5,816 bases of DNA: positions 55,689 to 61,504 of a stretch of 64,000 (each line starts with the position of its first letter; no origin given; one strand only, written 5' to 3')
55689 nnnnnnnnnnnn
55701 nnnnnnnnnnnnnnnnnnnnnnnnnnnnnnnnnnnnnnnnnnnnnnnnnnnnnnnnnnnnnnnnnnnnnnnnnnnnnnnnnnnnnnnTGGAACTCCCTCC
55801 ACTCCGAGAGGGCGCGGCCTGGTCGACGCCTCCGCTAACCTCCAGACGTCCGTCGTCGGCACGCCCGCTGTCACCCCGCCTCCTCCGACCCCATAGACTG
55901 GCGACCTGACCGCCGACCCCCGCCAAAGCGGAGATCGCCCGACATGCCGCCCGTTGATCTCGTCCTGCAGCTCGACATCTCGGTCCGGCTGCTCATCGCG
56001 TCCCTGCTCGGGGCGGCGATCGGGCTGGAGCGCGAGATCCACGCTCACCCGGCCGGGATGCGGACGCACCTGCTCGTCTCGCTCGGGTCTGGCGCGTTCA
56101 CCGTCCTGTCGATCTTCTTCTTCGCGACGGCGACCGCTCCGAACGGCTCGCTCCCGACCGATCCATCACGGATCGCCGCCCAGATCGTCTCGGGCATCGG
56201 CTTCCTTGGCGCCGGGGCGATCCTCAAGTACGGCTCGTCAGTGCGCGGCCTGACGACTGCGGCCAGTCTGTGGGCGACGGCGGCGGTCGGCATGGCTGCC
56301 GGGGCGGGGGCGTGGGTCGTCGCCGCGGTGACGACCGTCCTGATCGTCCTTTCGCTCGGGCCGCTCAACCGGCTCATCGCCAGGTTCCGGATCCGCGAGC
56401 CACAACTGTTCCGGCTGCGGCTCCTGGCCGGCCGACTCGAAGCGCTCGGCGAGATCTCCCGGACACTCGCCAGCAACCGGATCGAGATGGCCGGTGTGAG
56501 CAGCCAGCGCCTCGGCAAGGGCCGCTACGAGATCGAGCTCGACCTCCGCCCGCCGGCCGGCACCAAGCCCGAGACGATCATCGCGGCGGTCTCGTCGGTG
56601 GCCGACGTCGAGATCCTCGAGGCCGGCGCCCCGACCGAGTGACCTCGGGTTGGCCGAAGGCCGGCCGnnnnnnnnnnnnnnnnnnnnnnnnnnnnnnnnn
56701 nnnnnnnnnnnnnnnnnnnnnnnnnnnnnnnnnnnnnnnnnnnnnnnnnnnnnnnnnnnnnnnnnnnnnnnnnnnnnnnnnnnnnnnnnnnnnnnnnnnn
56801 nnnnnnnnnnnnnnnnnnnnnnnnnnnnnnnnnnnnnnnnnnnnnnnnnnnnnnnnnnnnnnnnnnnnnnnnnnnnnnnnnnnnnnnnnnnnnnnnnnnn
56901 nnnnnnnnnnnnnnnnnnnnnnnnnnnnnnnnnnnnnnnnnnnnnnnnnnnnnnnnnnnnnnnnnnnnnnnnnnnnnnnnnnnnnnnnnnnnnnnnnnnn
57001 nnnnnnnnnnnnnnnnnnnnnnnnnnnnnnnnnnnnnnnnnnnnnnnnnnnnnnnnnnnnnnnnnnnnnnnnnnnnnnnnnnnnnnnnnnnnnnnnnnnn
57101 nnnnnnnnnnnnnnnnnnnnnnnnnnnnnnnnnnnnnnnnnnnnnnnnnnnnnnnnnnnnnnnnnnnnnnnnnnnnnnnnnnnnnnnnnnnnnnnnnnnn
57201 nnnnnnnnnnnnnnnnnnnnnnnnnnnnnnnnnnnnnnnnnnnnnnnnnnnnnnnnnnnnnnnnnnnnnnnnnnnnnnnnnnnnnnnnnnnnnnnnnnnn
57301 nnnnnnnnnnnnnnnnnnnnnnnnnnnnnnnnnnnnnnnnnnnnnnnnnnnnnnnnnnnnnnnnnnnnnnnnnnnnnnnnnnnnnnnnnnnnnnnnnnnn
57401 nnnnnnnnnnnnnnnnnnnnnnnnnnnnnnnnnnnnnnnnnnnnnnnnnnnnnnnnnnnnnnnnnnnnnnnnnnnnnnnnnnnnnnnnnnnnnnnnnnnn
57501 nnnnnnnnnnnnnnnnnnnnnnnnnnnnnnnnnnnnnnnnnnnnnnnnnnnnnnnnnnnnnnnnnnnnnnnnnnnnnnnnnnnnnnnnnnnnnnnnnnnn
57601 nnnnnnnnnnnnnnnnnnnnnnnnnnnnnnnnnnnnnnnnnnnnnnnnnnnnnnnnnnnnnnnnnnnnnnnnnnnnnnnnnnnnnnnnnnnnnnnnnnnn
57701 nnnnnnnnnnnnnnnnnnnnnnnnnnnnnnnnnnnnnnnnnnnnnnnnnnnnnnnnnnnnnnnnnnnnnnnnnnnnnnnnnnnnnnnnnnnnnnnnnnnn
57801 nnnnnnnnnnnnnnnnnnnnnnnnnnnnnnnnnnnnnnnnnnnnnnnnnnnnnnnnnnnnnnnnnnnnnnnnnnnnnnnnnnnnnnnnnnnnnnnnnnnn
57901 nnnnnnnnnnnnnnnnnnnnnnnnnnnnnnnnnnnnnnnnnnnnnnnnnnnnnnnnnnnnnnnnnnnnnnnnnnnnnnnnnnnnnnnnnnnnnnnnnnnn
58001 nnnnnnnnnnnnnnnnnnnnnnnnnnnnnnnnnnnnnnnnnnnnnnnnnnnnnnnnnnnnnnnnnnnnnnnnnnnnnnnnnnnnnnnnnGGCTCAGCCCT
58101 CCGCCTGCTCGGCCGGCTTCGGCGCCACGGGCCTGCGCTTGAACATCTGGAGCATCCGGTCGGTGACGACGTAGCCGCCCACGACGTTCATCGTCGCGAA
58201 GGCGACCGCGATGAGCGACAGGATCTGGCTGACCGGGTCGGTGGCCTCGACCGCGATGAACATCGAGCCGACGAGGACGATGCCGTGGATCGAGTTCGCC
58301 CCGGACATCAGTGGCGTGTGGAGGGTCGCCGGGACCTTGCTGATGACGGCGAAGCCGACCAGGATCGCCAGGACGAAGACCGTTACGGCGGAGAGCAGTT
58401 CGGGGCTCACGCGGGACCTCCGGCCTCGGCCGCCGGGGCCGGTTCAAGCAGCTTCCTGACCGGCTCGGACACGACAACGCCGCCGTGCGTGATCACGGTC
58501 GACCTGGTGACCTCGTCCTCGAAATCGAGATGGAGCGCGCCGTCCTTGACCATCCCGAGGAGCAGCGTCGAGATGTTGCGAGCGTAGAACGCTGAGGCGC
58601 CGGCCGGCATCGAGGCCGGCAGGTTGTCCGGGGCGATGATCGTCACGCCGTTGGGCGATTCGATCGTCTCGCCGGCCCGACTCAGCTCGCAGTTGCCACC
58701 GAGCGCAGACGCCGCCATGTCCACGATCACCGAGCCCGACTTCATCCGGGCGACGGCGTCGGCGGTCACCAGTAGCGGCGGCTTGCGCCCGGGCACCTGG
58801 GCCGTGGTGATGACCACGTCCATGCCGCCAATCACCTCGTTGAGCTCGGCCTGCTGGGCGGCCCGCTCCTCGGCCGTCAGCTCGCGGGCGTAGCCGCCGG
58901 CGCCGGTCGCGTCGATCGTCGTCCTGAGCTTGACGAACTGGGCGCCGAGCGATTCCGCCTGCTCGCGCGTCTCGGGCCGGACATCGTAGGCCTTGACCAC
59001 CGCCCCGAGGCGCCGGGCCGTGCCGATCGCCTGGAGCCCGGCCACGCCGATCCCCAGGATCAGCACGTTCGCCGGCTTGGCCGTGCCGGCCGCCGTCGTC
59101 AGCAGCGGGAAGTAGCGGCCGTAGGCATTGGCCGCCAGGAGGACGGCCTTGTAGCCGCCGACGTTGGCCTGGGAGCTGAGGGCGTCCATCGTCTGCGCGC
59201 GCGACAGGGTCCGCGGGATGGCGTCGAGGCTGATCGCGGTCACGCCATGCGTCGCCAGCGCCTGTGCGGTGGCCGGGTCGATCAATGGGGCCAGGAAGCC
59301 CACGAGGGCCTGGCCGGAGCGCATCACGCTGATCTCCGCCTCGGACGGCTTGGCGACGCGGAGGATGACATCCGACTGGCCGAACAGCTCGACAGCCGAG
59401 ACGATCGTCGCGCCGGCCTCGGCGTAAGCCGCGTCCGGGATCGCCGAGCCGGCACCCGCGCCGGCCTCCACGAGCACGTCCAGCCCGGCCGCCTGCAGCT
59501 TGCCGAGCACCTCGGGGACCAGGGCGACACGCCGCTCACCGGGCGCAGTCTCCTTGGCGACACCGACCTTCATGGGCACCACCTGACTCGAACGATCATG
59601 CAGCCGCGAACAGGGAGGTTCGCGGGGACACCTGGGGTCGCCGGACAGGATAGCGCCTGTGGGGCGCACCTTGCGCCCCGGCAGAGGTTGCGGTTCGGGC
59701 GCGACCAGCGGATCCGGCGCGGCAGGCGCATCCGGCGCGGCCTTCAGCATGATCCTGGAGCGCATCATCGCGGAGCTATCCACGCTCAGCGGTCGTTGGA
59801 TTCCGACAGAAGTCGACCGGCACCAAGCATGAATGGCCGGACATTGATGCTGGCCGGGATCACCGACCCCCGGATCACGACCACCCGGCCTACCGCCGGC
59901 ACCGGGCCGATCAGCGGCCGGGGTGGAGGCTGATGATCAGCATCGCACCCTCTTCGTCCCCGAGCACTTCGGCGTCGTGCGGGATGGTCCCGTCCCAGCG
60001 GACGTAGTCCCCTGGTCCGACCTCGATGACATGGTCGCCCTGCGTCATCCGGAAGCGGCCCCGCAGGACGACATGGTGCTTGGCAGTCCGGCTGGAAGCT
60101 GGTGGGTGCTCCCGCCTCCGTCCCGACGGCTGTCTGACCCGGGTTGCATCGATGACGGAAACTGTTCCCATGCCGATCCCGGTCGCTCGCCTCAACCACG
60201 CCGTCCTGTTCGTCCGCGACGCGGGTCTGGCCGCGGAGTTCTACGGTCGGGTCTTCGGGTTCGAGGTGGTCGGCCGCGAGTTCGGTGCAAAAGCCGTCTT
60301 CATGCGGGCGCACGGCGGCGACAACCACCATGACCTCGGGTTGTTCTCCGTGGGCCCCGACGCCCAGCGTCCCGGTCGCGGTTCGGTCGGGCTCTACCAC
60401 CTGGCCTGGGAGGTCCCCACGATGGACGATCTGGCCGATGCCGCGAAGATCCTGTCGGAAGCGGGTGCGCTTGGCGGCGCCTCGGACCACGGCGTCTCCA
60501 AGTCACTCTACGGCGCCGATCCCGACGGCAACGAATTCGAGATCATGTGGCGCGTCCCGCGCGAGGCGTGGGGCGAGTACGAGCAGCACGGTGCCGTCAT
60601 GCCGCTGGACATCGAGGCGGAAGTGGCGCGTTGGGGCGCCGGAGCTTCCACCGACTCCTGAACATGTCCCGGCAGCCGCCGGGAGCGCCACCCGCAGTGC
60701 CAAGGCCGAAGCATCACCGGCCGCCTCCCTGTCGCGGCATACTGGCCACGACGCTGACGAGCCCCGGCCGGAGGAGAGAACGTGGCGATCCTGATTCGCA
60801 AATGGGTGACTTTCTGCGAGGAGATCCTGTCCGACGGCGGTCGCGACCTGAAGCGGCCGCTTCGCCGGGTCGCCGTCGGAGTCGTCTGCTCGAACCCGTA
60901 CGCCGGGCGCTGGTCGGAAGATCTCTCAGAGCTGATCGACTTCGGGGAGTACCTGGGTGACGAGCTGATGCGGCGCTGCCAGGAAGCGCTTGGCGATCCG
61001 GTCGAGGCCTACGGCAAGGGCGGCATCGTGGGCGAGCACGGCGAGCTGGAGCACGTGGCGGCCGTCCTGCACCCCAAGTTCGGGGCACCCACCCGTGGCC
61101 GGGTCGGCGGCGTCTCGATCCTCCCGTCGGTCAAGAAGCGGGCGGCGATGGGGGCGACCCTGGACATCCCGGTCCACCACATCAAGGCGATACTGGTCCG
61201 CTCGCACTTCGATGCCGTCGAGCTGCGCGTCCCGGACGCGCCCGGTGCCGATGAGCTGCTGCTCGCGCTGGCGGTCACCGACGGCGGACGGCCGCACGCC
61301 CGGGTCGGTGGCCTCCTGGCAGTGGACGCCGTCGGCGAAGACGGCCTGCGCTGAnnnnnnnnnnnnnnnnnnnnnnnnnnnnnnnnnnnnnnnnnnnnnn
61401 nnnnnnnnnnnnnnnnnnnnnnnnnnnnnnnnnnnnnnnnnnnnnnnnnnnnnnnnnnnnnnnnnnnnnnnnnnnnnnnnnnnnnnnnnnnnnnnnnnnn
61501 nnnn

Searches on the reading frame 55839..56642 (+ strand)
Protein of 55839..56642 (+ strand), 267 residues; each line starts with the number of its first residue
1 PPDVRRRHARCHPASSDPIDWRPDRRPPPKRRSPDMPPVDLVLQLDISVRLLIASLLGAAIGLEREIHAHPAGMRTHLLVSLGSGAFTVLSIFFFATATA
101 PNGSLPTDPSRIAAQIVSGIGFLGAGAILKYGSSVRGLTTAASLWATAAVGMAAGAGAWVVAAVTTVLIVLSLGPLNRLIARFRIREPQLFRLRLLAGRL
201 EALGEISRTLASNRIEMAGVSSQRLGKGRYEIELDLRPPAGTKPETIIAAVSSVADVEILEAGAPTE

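Call 45: search_protein_families(library=pfam, proteins=[window:55839-56642:+], max_evalue=0.0001)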
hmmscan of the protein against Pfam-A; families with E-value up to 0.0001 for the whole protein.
window:55839-56642:+ (267 aa): 1 family
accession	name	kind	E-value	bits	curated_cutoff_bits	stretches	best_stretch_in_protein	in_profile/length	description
PF02308.21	MgtC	-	1.2e-39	135.8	31.4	1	51-179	1-118/121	MgtC family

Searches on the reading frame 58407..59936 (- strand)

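Call 45: search_protein_families(library=pfam, proteins=[window:58407-59936:-], max_evalue=0.0001)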
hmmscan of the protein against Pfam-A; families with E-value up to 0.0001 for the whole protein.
window:58407-59936:- (509 aa): 3 families
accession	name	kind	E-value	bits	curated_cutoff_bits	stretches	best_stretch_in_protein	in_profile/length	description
PF01262.27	AlaDh_PNT_C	-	7.2e-59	199.2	23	1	264-490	1-213/214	Alanine dehydrogenase/PNT, C-terminal domain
PF05222.21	AlaDh_PNT_N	-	1e-40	139.5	30.4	1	125-259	1-135/136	Alanine dehydrogenase/PNT, N-terminal domain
PF02826.25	2-Hacid_dh_C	-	2.2e-07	30.8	25.1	0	289-341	37-89/178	D-isomer specific 2-hydroxyacid dehydrogenase, NAD binding domain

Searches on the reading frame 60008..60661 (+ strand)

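Call 45: search_protein_families(library=pfam, proteins=[window:60008-60661:+], max_evalue=0.0001)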
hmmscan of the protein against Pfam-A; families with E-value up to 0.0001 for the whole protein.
window:60008-60661:+ (217 aa): 3 families
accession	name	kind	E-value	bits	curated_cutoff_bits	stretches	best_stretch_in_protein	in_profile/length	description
PF00903.31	Glyoxalase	-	2.9e-17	63.6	20.6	1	61-179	1-121/121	Glyoxalase/Bleomycin resistance protein/Dioxygenase superfamily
PF18029.7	Glyoxalase_6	-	2.5e-06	28.5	23.6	1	68-179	5-105/106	Glyoxalase-like domain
PF13669.12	Glyoxalase_4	-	7.3e-05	23.5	27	0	63-153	1-90/109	Glyoxalase/Bleomycin resistance protein/Dioxygenase superfamily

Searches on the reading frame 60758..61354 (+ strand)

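Call 45: search_protein_families(library=pfam, proteins=[window:60758-61354:+], max_evalue=0.0001)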
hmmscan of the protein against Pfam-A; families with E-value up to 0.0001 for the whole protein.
window:60758-61354:+ (198 aa): 1 family
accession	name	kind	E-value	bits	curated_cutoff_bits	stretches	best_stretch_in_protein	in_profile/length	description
PF06684.16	AA_synth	-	1.7e-65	220.2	27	1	13-184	1-175/175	Amino acid synthesis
